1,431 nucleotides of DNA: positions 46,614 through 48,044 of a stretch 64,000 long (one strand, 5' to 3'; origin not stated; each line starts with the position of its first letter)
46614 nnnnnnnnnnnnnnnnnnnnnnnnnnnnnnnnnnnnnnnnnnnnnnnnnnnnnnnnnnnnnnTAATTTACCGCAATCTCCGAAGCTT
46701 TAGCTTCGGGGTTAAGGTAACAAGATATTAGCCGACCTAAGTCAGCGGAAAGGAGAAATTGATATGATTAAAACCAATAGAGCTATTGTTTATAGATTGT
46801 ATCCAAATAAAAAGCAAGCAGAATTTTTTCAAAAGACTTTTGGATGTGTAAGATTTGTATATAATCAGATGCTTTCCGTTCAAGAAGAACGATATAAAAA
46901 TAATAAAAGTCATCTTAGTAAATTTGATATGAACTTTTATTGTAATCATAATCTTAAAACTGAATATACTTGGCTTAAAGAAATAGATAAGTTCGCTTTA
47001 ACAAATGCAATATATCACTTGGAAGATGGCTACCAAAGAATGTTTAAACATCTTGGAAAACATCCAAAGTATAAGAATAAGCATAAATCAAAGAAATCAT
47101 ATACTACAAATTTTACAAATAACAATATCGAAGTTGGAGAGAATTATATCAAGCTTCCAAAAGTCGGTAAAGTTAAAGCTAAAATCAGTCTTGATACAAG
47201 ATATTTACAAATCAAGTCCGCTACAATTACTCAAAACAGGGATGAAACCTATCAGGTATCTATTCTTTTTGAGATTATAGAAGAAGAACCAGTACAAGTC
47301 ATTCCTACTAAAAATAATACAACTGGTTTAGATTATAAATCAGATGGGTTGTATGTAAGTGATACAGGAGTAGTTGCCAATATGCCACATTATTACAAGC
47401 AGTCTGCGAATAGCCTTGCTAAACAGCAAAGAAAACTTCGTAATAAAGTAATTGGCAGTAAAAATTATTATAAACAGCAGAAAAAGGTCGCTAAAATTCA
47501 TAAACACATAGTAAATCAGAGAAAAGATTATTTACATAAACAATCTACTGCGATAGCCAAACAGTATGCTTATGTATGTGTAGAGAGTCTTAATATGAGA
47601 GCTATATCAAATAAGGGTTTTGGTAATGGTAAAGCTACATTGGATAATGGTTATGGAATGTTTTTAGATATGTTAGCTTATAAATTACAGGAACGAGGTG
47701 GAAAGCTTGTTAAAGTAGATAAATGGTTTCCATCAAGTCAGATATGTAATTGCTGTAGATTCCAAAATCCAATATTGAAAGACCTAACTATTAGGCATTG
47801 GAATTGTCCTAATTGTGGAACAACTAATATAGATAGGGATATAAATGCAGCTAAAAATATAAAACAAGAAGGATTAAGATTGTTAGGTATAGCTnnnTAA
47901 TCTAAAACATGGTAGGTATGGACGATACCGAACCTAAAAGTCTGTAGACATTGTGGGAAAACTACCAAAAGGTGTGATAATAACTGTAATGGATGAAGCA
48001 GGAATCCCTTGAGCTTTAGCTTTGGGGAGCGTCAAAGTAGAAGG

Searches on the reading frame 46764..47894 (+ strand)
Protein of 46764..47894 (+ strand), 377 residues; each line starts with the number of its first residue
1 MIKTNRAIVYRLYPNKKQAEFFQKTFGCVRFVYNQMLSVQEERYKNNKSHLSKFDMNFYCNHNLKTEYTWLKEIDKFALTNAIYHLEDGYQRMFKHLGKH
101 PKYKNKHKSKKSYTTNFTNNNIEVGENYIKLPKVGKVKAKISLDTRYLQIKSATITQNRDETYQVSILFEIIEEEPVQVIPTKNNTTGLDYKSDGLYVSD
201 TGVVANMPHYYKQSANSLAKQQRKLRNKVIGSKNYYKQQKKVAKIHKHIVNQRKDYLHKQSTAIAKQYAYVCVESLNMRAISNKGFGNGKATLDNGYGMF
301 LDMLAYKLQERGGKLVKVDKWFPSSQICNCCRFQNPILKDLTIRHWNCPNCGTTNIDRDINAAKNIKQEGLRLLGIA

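Call 46: search_protein_families(library=pfam, max_evalue=0.01, proteins=[window:46764-47894:+])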
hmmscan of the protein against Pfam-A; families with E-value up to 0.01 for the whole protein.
window:46764-47894:+ (377 aa): 3 families
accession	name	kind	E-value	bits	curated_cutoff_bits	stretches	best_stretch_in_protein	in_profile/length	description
PF07282.18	Cas12f1-like_TNB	-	1.2e-21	77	26.3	1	297-366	1-60/60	Cas12f1-like, TNB domain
PF12323.14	HTH_OrfB_IS605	-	2.3e-19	69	21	1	1-48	1-46/47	Helix-turn-helix domain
PF01385.25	OrfB_IS605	-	4.4e-17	62.8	30.5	1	178-281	10-116/120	Probable transposase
